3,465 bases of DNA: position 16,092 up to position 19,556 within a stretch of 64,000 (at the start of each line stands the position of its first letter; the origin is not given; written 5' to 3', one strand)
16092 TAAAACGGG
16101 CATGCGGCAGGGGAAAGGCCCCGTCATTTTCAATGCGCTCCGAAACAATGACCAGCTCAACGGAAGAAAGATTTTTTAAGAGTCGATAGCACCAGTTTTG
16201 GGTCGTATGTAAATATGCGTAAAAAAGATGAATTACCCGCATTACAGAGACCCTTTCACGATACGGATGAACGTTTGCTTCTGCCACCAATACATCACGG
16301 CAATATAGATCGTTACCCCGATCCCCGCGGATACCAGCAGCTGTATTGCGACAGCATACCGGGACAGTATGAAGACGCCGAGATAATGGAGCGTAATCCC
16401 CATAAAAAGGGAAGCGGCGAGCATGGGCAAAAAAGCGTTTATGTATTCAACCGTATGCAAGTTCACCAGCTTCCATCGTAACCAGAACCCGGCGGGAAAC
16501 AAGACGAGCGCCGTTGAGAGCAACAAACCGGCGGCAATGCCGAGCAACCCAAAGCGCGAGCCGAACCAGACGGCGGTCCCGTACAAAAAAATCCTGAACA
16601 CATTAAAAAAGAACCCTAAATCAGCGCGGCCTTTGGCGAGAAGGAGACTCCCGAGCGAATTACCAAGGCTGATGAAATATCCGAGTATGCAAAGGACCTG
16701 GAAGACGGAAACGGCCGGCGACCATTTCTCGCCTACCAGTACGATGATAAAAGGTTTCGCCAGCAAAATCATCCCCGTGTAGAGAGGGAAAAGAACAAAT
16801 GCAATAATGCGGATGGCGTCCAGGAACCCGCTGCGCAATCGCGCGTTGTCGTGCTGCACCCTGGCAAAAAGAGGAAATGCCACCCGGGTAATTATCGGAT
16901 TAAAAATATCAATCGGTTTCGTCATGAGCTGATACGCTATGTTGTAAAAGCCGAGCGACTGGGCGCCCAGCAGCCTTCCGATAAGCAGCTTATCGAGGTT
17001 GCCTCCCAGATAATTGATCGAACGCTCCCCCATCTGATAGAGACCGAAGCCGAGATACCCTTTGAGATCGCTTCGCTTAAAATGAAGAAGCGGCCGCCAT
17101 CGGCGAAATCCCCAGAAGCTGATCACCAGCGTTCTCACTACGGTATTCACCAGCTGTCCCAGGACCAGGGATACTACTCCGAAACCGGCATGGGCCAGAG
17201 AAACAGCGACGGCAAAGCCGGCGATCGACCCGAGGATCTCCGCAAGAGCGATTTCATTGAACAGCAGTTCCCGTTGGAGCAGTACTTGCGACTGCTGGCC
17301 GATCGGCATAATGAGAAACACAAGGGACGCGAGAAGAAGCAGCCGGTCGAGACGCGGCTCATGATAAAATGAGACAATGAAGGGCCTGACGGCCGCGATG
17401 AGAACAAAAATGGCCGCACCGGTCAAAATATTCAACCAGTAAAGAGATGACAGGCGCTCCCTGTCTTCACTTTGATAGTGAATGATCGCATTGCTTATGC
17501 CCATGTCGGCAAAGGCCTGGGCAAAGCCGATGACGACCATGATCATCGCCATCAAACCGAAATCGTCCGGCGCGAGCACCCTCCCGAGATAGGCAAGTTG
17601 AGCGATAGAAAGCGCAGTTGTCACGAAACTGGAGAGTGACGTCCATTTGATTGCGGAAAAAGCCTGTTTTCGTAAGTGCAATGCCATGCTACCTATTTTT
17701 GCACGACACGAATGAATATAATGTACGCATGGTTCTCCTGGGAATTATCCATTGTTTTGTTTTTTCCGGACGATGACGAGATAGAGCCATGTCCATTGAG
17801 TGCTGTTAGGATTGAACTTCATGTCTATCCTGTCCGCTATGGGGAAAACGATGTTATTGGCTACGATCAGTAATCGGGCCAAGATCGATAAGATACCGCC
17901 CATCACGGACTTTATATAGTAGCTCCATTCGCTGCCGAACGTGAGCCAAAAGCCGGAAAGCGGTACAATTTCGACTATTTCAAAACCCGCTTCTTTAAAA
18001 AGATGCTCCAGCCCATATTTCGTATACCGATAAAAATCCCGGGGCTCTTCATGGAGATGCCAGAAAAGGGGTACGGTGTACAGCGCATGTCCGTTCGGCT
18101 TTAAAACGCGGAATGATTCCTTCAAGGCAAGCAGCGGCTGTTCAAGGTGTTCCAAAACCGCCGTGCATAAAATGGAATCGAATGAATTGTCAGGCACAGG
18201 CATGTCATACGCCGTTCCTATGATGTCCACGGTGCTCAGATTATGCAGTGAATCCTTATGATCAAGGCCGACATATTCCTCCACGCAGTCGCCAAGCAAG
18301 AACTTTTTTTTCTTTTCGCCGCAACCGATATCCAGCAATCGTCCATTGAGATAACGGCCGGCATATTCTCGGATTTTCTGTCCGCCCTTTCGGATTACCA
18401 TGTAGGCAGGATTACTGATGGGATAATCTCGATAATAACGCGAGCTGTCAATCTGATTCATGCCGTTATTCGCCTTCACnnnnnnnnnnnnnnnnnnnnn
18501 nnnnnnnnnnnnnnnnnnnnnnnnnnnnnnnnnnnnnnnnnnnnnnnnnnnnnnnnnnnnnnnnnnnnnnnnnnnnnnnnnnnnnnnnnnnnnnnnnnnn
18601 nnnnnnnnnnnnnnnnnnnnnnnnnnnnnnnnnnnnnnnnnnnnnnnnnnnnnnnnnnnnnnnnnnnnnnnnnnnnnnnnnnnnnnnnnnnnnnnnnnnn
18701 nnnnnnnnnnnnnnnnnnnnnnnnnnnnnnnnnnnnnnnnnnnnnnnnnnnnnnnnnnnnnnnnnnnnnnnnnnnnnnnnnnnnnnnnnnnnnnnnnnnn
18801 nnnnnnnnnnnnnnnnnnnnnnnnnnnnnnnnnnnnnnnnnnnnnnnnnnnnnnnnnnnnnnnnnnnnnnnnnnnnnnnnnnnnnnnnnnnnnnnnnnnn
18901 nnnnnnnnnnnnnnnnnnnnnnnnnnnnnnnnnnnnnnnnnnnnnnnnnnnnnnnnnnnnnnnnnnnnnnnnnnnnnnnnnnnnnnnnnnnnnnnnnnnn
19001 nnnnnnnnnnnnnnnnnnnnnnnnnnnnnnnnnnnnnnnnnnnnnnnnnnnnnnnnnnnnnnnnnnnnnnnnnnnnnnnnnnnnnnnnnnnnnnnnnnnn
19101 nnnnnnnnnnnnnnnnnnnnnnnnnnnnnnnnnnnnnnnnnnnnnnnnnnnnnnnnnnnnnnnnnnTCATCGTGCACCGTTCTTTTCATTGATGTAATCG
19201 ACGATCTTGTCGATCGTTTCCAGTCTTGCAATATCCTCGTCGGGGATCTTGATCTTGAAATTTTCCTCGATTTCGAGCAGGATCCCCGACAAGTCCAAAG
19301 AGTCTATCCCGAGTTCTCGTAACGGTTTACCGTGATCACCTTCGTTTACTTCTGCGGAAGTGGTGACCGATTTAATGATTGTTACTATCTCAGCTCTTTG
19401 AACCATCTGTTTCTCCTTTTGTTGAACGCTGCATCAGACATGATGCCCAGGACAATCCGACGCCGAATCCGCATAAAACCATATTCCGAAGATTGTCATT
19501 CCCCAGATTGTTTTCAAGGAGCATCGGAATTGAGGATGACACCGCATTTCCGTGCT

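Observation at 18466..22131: Dedicated ACP + KAS-III-like + hexapeptide acyltransferase + unknown protein + sugar aminotransferase inside the O-antigen locus: candidate N-acyl amino-sugar module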

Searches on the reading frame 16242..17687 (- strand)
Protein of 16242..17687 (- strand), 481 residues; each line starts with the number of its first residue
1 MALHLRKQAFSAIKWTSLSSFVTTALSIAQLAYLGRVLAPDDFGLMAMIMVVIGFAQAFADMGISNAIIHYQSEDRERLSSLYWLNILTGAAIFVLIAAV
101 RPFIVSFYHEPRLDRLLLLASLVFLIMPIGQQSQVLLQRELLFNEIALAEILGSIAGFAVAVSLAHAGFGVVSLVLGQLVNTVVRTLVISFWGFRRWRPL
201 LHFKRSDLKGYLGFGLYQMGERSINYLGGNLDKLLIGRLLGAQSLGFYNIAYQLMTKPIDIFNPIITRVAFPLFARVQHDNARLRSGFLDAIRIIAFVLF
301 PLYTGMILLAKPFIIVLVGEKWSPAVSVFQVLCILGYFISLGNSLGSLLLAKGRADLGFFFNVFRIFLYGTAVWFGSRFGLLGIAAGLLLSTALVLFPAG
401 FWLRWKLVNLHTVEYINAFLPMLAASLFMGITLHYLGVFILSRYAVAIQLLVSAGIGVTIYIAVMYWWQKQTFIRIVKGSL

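Call 5: search_protein_families(library=pfam, proteins=[window:16242-17687:-], max_evalue=0.01)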
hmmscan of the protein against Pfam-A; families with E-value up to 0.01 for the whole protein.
window:16242-17687:- (481 aa): 2 families
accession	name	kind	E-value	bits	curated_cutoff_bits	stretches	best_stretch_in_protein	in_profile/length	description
PF13440.11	Polysacc_synt_3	-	2.5e-85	286.7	23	1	34-326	2-292/293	Polysaccharide biosynthesis protein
PF01943.22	Polysacc_synt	-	4.1e-52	177.7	28.2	1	15-277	7-273/274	Polysaccharide biosynthesis protein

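Call 6: search_protein_families(library=ncbifam, proteins=[window:16242-17687:-], max_evalue=0.01)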
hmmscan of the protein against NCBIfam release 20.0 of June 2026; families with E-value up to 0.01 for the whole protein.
window:16242-17687:- (481 aa): 3 families
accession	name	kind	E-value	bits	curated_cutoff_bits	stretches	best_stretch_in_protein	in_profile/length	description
NF007773.0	PRK10459.1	equivalog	3e-146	488.3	273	1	5-476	3-475/492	MOP flippase family protein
NF047674.1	TeichurnBiosyTuaB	equivalog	4.8e-127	424.9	580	1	5-466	4-467/469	teichuronic acid biosynthesis protein TuaB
NF058658.1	Oglyco_Wzx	exception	1.6e-56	192.3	720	1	6-474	7-469/478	O-glycosylation flippase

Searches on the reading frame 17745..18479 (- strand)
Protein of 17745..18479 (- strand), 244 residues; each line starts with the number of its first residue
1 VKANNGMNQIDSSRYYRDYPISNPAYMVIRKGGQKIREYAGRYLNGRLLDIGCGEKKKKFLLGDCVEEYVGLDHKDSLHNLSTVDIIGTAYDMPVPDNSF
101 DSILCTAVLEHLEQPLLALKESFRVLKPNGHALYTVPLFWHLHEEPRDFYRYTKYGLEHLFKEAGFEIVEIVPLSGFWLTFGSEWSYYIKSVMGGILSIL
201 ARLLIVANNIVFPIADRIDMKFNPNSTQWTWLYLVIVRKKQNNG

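Call 5: search_protein_families(library=pfam, proteins=[window:17745-18479:-], max_evalue=0.01)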
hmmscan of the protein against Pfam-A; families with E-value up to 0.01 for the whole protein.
window:17745-18479:- (244 aa): 6 families
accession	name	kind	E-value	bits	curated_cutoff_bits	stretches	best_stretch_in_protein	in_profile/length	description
PF08241.18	Methyltransf_11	-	2.1e-15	57.6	21.2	1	49-132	1-93/95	Methyltransferase domain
PF13489.12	Methyltransf_23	-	1.1e-13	51.7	27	1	44-170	22-163/164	Methyltransferase domain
PF13847.12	Methyltransf_31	-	4e-08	33.5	27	1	47-134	6-109/145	Methyltransferase domain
PF13649.12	Methyltransf_25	-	8.4e-08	33.3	27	1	49-130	2-97/97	Methyltransferase domain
PF08242.18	Methyltransf_12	-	1.5e-06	29.2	30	1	90-131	57-97/98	Methyltransferase domain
PF01209.24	Ubie_methyltran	-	0.00013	21.8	20.1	1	86-131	103-148/233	ubiE/COQ5 methyltransferase family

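Call 6: search_protein_families(library=ncbifam, proteins=[window:17745-18479:-], max_evalue=0.01)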
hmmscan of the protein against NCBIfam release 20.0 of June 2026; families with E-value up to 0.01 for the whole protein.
window:17745-18479:- (244 aa): 20 families
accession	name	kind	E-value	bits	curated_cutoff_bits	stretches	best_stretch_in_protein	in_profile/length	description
NF045667.1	MTase_DVU1556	equivalog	6.8e-12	45.3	155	1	38-134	16-119/213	DVU_1556 family methyltransferase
NF045825.1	FAmtase_mtf2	equivalog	5.7e-06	25.7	400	1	76-135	99-159/248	fatty-acid O-methyltransferase Mtf2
NF041537.1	ArsM_AhpD_UU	exception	9.2e-06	24.7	510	1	84-133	129-179/345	arsenite methyltransferase/AhpD domain selenoprotein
NF001243.0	PRK00216.1-4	equivalog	1.2e-05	24.8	235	1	79-132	95-149/237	demethylmenaquinone methyltransferase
NF045823.1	PthPhpthDimycoMt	equivalog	1.4e-05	24.4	300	1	75-135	106-167/256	phthiotriol/phenolphthiotriol dimycocerosates methyltransferase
TIGR01934.1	MenG_MenH_UbiE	subfamily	1.6e-05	24.3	158.35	1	85-132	92-139/223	ubiquinone/menaquinone biosynthesis methyltransferase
TIGR02752.1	MenG_heptapren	equivalog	5.2e-05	22.9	419.85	1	80-132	94-147/231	demethylmenaquinone methyltransferase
NF047649.1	MTase_UXPK_star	exception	0.00011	21.4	460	1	87-133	134-180/283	methyltransferase/UXPK-star double selenoprotein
TIGR02072.1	BioC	equivalog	0.00012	21.9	184.95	1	47-147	37-145/244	malonyl-ACP O-methyltransferase BioC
NF001240.0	PRK00216.1-1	equivalog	0.00016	20.9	378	1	86-133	120-167/251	bifunctional demethylmenaquinone methyltransferase/2-methoxy-6-polyprenyl-1,4-benzoquinol methylase UbiE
NF041536.1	ArsM_DUF2284_UU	exception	0.00016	20.1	575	1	78-133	123-179/459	arsenite methyltransferase/DUF2284 domain selenoprotein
TIGR01983.1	UbiG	equivalog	0.00018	20.9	102.95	1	96-133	111-150/228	bifunctional 2-polyprenyl-6-hydroxyphenol methylase/3-demethylubiquinol 3-O-methyltransferase UbiG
NF008823.0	PRK11873.1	subfamily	0.00019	21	263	1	88-131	135-178/272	arsenite methyltransferase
NF001242.0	PRK00216.1-3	equivalog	0.00029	20.3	351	1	86-133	127-174/258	bifunctional demethylmenaquinone methyltransferase/2-methoxy-6-polyprenyl-1,4-benzoquinol methylase UbiE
NF001244.0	PRK00216.1-5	equivalog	0.00041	19.7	216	1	86-132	105-151/236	bifunctional demethylmenaquinone methyltransferase/2-methoxy-6-polyprenyl-1,4-benzoquinol methylase UbiE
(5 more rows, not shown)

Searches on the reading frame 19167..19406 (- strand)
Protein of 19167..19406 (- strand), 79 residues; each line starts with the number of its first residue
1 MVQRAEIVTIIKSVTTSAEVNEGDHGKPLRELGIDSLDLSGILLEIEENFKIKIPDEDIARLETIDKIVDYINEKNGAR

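Call 5: search_protein_families(library=pfam, proteins=[window:19167-19406:-], max_evalue=0.01)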
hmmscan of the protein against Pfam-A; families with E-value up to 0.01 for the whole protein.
window:19167-19406:- (79 aa): 2 families
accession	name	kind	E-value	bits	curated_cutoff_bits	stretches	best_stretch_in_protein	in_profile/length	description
PF00550.31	PP-binding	-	5.6e-11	43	20.8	1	7-72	3-67/67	Phosphopantetheine attachment site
PF14573.12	PP-binding_2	-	0.0005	20.7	32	1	34-74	46-86/96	Acyl-carrier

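Call 6: search_protein_families(library=ncbifam, proteins=[window:19167-19406:-], max_evalue=0.01)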
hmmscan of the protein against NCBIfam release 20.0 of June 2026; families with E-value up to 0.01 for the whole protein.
window:19167-19406:- (79 aa): 17 families
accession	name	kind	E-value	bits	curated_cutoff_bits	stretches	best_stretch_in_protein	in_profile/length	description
TIGR00517.1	acyl_carrier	equivalog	2.7e-13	49.6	70.45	1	27-75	28-76/77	acyl carrier protein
NF002148.0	PRK00982.1-2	subfamily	8.4e-13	48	71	1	31-76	33-78/79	acyl carrier protein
NF002150.0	PRK00982.1-4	subfamily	9.3e-13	48.2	66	1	30-76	33-79/80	acyl carrier protein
NF009104.0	PRK12449.1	equivalog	2.2e-12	46.8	70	1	7-75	10-78/80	acyl carrier protein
NF040636.1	AcpM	exception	5.7e-12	45.5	146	1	5-74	8-77/93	meromycolate extension acyl carrier protein AcpM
NF002147.0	PRK00982.1-1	equivalog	7.8e-12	44.9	84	1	6-76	11-81/83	acyl carrier protein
NF002149.0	PRK00982.1-3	equivalog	3.6e-11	42.9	106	1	29-76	30-77/78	acyl carrier protein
NF002151.0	PRK00982.1-5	equivalog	7.1e-10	38.9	92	1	29-76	30-77/78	acyl carrier protein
NF058660.1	cispen_ACP_AmcB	equivalog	7.2e-07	29.3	80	1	25-75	25-78/80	cispentacin biosynthesis acyl carrier protein AmcB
TIGR04069.1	ocin_ACP_rel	hypoth_equivalog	1.6e-06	28.5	70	1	31-72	34-77/77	peptide maturation system acyl carrier-related protein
NF005480.0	PRK07081.1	equivalog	2.3e-06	27.4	72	1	5-71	3-72/83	acyl carrier protein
NF003464.0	PRK05087.1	equivalog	3.3e-06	27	68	1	4-75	4-77/78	D-alanine--poly(phosphoribitol) ligase subunit DltC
NF006031.0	PRK08172.1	equivalog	1.8e-05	25.3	76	1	27-72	29-74/82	acyl carrier protein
NF005502.0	PRK07117.1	equivalog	4.3e-05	23.6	79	1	11-75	14-78/82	acyl carrier protein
NF005079.0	PRK06508.1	equivalog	6.2e-05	23.3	83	1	24-58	25-59/93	acyl carrier protein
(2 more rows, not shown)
